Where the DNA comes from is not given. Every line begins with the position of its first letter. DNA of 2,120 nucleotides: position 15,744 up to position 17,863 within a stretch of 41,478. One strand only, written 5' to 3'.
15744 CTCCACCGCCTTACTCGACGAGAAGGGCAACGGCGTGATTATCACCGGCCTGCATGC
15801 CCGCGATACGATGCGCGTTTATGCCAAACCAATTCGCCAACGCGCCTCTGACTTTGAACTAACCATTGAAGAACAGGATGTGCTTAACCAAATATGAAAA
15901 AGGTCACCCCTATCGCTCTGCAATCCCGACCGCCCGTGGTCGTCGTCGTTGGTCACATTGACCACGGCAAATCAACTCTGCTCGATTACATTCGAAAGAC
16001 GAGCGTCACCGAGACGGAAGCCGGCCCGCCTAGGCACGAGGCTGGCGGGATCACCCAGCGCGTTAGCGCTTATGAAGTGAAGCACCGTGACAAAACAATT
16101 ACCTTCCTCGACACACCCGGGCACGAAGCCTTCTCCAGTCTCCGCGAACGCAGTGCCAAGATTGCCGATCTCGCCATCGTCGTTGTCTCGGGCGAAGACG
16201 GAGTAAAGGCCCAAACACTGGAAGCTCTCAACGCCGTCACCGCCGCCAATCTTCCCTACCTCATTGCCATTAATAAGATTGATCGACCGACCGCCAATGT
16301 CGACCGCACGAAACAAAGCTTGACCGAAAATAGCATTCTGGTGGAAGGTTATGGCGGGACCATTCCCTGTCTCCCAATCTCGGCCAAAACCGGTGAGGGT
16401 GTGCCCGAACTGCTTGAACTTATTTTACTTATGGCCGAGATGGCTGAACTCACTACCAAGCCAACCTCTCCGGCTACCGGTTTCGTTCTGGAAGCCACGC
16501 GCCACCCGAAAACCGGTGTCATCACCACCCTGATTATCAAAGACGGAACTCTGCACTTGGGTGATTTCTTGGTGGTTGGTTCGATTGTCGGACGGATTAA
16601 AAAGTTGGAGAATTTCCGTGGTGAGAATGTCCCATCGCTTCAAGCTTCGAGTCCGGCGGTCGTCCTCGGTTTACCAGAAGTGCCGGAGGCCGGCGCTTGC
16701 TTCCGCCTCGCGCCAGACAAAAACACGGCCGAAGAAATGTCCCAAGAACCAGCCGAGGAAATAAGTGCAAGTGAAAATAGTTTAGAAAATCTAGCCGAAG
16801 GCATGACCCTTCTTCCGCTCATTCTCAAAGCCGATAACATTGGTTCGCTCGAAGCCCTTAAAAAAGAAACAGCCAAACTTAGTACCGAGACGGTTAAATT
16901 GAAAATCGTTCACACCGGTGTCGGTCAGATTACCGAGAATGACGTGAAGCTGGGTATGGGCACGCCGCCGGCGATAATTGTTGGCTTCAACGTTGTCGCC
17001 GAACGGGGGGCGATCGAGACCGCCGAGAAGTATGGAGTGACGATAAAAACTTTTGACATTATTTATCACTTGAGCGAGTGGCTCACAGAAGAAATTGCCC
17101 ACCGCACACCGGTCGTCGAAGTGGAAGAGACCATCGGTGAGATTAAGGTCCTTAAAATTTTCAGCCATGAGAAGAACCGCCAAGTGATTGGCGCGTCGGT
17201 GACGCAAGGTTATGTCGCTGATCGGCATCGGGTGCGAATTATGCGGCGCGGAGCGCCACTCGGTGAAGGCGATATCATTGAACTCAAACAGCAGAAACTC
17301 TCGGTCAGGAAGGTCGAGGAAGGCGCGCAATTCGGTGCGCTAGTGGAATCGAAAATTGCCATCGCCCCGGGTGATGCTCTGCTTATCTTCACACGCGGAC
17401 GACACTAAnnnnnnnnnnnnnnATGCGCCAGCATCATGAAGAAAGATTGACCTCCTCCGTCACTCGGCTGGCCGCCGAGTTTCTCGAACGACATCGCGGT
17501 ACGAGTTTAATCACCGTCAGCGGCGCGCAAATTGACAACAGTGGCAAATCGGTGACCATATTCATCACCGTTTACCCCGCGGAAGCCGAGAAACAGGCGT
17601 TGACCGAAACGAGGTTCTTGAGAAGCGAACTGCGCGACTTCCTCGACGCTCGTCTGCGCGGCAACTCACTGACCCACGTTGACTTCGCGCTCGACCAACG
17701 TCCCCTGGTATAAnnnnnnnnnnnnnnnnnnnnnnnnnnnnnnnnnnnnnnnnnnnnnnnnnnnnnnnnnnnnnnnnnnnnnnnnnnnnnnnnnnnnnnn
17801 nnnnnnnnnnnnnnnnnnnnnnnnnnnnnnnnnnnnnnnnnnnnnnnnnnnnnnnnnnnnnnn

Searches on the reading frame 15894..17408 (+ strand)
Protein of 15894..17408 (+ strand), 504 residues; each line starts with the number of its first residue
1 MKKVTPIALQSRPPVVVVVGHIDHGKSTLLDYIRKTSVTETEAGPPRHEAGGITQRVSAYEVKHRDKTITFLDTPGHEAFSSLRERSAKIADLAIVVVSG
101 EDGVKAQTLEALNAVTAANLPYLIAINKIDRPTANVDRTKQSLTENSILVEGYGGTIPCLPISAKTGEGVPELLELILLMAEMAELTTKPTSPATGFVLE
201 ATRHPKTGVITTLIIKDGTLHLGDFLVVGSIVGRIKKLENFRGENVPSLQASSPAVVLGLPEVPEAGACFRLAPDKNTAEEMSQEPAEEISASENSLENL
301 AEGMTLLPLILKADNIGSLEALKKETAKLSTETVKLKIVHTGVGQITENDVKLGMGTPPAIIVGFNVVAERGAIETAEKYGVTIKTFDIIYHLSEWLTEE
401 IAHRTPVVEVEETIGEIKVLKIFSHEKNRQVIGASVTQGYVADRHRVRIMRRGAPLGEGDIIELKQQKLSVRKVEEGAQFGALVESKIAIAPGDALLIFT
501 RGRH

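Call 87: search_protein_families(library=pfam, proteins=[window:15894-17408:+], max_evalue=0.001)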
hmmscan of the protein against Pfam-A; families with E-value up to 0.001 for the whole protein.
window:15894-17408:+ (504 aa): 8 families
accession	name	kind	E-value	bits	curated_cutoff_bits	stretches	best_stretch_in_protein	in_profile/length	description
PF00009.33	GTP_EFTU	-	6.9e-39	133.8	26.5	1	16-180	6-185/188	Elongation factor Tu GTP binding domain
PF11987.13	IF-2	-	1.1e-28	99.9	27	1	292-395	11-114/117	Translation-initiation factor 2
PF22042.2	EF-G_D2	-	8.9e-11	42.2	27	1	193-268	1-79/84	Elongation factor G domain 2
PF01926.29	MMR_HSR1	-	1.4e-10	41.8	21.9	1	16-128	2-113/113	50S ribosome-binding GTPase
PF03193.22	RsgA_GTPase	-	7.6e-06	26.3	30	0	14-80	107-171/174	RsgA GTPase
PF00071.28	Ras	-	8.3e-06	25.9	21.6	1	16-177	2-156/162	Ras family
PF08477.19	Roc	-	7.9e-05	23.3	27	1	16-130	2-119/119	Ras of Complex, Roc, domain of DAPkinase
PF00350.29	Dynamin_N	-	0.00057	20.4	27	0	16-44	1-29/168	Dynamin family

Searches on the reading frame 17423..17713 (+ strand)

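Call 87: search_protein_families(library=pfam, proteins=[window:17423-17713:+], max_evalue=0.001)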
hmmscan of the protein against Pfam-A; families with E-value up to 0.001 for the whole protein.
window:17423-17713:+ (96 aa): 1 family
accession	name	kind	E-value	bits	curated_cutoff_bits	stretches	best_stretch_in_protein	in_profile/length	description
PF02033.23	RBFA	-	4.3e-05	24.2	34.7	1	7-92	3-93/105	Ribosome-binding factor A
